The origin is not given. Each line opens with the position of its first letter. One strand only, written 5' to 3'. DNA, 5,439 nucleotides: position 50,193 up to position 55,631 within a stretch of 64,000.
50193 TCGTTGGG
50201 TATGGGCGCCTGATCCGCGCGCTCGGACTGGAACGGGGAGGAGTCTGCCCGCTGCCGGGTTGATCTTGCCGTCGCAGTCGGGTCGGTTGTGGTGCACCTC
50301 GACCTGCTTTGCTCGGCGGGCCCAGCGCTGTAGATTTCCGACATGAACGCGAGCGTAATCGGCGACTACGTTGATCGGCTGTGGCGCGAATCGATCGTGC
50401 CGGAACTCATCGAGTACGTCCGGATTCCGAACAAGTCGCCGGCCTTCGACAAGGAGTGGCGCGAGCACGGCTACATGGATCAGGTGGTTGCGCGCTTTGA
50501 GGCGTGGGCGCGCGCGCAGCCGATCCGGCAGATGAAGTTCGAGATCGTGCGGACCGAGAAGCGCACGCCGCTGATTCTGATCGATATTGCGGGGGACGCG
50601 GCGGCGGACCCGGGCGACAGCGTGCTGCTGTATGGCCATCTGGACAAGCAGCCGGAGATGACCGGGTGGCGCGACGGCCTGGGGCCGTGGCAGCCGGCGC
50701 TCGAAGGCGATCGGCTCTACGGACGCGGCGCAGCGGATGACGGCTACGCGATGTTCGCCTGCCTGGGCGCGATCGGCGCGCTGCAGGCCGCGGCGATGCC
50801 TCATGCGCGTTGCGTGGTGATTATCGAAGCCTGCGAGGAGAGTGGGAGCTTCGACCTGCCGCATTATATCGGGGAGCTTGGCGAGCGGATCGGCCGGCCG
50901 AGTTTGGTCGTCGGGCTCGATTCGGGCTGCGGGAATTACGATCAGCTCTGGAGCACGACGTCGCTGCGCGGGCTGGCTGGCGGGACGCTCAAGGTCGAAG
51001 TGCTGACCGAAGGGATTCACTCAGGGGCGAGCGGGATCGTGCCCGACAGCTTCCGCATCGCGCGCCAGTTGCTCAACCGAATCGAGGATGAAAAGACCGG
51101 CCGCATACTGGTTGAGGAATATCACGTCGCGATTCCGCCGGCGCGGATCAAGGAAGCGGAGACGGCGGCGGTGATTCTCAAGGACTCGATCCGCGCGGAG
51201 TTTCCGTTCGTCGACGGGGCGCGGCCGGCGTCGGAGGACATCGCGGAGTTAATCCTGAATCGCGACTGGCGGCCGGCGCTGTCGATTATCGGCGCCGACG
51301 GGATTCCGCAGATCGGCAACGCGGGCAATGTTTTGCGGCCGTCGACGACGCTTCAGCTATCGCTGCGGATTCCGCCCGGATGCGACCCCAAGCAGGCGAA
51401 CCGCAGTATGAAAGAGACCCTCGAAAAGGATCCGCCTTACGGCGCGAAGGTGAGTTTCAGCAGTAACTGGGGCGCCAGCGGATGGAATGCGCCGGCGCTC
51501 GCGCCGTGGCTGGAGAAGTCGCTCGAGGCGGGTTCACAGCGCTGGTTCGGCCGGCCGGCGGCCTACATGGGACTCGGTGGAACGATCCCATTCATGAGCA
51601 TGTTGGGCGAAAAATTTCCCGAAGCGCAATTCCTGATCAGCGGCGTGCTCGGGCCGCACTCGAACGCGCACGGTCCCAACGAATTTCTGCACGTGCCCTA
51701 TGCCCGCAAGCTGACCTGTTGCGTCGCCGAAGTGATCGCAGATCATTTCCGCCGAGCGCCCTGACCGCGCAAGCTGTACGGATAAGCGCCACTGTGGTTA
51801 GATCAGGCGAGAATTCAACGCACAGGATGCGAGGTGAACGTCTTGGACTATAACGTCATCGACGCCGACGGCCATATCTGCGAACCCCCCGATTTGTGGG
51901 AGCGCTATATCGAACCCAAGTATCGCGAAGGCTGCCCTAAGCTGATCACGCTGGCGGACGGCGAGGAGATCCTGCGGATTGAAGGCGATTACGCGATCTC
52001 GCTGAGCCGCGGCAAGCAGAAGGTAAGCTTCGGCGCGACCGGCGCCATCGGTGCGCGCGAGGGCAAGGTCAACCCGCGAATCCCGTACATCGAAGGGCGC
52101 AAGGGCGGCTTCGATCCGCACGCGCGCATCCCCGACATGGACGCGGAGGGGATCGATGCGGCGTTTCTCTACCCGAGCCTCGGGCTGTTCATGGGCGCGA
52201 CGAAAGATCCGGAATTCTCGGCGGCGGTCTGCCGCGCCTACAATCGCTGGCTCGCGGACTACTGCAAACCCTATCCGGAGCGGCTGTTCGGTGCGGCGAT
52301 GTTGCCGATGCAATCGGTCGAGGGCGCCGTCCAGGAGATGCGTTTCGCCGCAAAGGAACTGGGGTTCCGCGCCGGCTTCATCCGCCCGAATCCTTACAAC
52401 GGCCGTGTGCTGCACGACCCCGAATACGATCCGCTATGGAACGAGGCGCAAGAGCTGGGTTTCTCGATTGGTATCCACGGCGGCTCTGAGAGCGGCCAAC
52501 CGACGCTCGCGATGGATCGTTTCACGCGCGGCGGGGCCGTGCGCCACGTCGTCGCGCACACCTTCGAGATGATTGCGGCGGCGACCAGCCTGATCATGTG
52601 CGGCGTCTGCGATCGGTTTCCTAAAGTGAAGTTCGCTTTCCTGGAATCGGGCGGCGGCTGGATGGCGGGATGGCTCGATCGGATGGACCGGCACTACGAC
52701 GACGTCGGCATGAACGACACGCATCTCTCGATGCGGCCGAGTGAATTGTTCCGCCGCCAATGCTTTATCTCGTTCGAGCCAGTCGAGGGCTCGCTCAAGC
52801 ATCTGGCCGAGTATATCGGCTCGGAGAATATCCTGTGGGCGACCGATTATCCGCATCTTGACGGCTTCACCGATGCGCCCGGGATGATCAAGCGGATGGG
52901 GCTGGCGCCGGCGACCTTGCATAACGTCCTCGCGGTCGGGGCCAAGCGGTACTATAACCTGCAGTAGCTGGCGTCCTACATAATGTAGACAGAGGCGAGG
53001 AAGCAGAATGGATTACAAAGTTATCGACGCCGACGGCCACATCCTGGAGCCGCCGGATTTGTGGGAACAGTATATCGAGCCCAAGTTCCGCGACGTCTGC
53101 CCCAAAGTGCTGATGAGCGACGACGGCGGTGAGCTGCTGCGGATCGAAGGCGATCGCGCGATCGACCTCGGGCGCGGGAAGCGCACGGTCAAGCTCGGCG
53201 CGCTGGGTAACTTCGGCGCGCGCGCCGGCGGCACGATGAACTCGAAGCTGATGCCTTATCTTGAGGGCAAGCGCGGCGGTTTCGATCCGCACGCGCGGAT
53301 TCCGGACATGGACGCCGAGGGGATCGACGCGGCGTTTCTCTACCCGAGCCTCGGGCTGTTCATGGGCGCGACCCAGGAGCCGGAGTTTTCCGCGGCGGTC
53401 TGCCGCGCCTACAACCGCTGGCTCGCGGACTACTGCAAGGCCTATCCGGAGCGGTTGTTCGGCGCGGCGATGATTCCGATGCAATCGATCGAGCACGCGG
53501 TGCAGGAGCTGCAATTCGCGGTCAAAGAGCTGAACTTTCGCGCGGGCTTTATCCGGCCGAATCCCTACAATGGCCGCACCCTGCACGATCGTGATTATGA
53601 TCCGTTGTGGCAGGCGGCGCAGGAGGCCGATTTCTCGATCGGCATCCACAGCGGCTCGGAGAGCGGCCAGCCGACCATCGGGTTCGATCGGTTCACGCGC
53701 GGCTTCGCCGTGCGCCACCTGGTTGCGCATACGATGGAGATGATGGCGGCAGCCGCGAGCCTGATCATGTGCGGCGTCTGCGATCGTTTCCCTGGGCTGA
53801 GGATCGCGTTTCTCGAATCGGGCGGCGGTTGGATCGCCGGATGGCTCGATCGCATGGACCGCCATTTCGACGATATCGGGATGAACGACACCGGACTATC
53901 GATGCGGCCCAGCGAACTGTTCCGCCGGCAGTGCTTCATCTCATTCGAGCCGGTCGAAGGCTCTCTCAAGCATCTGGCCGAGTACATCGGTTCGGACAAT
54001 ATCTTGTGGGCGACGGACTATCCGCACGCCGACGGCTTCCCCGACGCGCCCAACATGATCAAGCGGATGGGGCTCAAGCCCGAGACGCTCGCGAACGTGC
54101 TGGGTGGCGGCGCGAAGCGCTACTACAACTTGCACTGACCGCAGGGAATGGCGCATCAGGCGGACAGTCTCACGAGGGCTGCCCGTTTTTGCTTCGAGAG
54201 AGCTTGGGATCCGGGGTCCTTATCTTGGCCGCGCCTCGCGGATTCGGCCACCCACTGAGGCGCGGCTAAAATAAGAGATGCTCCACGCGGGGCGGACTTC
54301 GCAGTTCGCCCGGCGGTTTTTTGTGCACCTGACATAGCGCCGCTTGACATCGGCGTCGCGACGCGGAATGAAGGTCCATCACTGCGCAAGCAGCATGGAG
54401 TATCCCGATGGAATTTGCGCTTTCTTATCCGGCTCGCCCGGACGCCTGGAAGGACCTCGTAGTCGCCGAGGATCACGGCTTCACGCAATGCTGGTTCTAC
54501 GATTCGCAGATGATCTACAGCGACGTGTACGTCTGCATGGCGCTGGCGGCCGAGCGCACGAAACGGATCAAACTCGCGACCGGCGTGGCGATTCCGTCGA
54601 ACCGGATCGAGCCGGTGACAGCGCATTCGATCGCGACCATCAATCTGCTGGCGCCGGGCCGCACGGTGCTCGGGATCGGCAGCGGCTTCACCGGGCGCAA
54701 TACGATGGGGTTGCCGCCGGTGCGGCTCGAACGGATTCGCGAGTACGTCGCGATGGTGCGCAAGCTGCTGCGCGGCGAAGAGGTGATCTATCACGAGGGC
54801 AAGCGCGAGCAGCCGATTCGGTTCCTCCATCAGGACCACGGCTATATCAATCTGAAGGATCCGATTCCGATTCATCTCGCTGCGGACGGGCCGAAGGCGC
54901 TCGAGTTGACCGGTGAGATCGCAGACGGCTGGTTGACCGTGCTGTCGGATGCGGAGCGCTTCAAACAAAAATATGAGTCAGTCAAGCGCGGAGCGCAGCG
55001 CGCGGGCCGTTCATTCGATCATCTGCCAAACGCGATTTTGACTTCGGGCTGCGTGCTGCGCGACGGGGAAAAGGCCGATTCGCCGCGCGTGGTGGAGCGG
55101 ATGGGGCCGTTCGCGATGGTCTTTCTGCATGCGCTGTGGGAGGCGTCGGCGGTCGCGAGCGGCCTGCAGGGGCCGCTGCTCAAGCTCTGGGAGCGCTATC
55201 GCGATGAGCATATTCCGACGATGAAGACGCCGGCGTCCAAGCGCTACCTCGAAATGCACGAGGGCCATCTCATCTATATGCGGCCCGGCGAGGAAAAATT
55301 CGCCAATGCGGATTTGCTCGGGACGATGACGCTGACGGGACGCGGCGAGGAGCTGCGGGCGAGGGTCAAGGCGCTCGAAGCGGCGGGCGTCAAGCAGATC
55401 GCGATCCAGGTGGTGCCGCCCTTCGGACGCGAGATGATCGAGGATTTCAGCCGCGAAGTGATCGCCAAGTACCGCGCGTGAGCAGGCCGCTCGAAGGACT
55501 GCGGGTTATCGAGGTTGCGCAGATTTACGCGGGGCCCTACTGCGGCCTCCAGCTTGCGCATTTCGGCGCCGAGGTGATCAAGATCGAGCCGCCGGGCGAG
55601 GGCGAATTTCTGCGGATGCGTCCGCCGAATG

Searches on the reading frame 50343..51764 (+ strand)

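Call 29: search_protein_families(library=pfam, proteins=[window:50343-51764:+], max_evalue=0.001)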
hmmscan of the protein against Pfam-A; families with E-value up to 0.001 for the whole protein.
window:50343-51764:+ (473 aa): 2 families
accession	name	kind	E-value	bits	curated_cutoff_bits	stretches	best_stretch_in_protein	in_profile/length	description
PF01546.33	Peptidase_M20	-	1.2e-16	61.7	24.6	1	95-465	1-204/206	Peptidase family M20/M25/M40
PF07687.19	M20_dimer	-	1.4e-07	31.8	21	1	207-365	2-104/107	Peptidase dimerisation domain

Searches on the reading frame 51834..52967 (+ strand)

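Call 29: search_protein_families(library=pfam, proteins=[window:51834-52967:+], max_evalue=0.001)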
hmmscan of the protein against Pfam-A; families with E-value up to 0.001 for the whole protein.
window:51834-52967:+ (377 aa): 1 family
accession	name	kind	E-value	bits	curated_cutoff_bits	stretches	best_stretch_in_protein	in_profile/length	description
PF04909.20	Amidohydro_2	-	1.9e-33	116.9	26.4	1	11-374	3-287/289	Amidohydrolase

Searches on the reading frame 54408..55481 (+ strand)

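Call 29: search_protein_families(library=pfam, proteins=[window:54408-55481:+], max_evalue=0.001)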
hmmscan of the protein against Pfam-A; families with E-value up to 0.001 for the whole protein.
window:54408-55481:+ (357 aa): 1 family
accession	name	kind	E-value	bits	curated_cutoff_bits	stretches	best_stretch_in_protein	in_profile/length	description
PF00296.26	Bac_luciferase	-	3.2e-44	152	27.9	1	18-329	30-313/314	Luciferase-like monooxygenase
